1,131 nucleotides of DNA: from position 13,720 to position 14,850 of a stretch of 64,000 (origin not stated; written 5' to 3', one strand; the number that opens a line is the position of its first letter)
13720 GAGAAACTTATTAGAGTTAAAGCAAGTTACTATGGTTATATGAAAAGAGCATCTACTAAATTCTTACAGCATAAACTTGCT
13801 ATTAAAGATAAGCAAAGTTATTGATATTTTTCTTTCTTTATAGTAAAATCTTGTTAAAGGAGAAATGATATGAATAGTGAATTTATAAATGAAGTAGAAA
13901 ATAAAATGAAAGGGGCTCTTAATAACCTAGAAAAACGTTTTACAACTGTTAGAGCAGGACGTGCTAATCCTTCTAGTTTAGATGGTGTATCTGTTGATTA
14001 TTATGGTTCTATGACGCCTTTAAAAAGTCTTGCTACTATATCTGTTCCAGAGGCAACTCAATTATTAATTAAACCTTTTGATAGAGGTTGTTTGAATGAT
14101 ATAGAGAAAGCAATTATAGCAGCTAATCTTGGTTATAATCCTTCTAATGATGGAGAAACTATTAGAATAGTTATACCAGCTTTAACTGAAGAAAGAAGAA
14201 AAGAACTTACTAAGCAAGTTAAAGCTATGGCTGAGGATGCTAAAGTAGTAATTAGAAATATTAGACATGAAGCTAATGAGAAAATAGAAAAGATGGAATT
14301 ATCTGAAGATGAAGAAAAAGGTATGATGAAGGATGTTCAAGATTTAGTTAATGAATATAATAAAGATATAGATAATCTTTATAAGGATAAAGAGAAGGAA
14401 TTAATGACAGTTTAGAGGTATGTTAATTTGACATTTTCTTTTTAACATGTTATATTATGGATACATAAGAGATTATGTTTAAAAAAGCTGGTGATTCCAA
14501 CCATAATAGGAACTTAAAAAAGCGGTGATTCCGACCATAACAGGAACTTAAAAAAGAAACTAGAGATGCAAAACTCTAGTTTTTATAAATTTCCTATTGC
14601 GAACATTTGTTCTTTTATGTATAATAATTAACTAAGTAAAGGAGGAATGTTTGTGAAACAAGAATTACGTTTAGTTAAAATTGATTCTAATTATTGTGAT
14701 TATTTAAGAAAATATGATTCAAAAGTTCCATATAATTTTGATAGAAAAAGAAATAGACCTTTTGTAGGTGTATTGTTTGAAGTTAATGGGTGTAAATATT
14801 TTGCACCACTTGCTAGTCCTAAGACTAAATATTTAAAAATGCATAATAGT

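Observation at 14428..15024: Type III toxin-antitoxin-like module: promoter, two 34-35 nt direct repeats, terminator, ToxN/AbiQ-like ORF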

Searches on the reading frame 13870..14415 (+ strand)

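Call 3: search_protein_families(library=pfam, proteins=[window:13870-14415:+], max_evalue=0.1)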
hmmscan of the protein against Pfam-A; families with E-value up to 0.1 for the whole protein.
window:13870-14415:+ (181 aa): 3 families
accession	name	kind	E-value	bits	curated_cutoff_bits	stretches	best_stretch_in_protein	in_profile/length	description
PF01765.24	RRF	-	1.1e-63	214.4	29.7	1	20-179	1-164/164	Ribosome recycling factor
PF01250.22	Ribosomal_S6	-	0.022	15.4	27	1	96-133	3-40/90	Ribosomal protein S6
PF03685.18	UPF0147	-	0.095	13.2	23.6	0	107-147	2-41/81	Uncharacterised protein family (UPF0147)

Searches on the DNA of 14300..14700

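Call 32: search_rna_families(source=window, start=14300, end=14700, threshold=evalue, max_evalue=10, show_alignments=2)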
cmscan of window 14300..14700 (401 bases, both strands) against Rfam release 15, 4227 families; matches with E-value up to 10: 8.
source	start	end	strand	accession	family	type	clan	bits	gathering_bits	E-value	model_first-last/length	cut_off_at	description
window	14516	14591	+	RF02029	sraA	Gene; sRNA;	-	22.7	56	0.31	1-95/95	no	sraA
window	14536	14595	-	RF03528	mir-1264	Gene; miRNA;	-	15.5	79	2.8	1-67/67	no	mir-1264 microRNA precursor family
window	14529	14606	-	RF04130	MIR7996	Gene; miRNA;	-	15.2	119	3.5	1-190/190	no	MIR7996 microRNA precursor family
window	14302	14353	+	RF01306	sR52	Gene; snRNA; snoRNA; CD-box;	-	12.8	50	3.3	1-60/60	no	Small nucleolar RNA sR52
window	14304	14340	+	RF01295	SCARNA7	Gene; snRNA; snoRNA; scaRNA;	-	11.7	65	0.79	1-330/330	no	Small Cajal body-specific RNA 7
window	14323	14348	+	RF01134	sR30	Gene; snRNA; snoRNA; CD-box;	-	11.1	38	2.5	32-57/57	no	Small nucleolar RNA sR30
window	14305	14322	+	RF01128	sR43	Gene; snRNA; snoRNA; CD-box;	-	10.8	45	3.1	1-56/56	no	Small nucleolar RNA sR42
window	14639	14700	+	RF01417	RSV_RNA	Cis-reg;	-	7.5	105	7.6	1-65/289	3'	Retroviral 3'UTR stability element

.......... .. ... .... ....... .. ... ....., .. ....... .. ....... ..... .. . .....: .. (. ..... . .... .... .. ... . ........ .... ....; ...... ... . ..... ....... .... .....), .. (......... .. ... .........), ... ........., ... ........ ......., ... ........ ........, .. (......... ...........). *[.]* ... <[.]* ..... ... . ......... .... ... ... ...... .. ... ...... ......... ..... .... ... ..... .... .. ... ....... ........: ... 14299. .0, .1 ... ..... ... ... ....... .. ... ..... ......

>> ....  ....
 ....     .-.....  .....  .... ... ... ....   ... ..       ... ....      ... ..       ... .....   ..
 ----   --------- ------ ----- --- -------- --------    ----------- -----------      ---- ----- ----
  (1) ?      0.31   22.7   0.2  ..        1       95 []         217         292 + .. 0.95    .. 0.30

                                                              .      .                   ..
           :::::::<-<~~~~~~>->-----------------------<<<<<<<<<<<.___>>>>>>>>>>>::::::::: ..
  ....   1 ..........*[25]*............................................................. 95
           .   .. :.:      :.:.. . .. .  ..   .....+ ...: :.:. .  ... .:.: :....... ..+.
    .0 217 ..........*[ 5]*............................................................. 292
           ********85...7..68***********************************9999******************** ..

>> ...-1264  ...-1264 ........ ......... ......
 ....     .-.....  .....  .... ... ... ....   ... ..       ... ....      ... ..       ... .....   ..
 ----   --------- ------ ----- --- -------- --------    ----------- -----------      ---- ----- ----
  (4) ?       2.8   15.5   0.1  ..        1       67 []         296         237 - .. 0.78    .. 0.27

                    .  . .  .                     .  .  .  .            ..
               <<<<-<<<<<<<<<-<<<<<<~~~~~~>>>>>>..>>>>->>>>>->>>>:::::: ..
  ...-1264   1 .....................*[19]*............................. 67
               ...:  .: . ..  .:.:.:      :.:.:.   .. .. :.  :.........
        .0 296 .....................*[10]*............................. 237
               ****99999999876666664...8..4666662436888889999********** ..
